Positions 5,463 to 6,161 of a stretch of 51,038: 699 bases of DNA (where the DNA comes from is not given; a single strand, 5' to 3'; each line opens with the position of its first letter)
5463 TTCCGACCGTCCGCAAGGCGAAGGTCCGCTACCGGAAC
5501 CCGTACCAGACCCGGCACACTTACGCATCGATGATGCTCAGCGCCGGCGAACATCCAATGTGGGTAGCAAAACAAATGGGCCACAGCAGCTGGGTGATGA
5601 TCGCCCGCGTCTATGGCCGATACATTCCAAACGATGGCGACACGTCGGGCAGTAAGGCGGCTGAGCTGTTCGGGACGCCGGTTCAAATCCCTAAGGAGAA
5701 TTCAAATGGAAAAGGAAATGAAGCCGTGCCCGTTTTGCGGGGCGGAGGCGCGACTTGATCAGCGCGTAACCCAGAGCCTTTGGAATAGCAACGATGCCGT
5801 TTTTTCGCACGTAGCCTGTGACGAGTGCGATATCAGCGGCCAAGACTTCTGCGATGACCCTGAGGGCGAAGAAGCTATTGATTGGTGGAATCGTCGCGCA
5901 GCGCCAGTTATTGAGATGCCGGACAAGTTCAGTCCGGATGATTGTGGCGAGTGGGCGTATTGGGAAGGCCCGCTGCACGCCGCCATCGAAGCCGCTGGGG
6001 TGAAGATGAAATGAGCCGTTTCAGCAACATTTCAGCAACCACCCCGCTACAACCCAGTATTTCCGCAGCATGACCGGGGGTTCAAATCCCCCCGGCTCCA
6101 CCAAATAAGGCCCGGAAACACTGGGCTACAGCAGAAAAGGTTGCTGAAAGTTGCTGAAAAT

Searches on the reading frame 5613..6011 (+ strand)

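Call 21: search_protein_families(library=phrogs, proteins=[window:5613-6011:+], max_evalue=0.001)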
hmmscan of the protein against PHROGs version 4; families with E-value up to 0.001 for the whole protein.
window:5613-6011:+ (133 aa): 1 family
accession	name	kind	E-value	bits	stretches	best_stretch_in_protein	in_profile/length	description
phrog_599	-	moron, auxiliary metabolic gene and host takeover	4.1e-13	51.1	1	28-105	66-136/262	Lar-like restriction alleviation protein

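Call 22: search_protein_families(library=pfam, proteins=[window:5613-6011:+], max_evalue=0.01)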
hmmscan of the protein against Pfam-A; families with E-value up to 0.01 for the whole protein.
window:5613-6011:+ (133 aa): 2 families
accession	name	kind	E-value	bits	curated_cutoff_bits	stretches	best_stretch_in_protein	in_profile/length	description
PF14354.12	Lar_restr_allev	-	4e-07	30.6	28.6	1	34-96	1-58/58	Restriction alleviation protein Lar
PF09723.15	Zn_ribbon_8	-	0.0058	17.1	34.4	0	21-46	12-37/41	Zinc ribbon domain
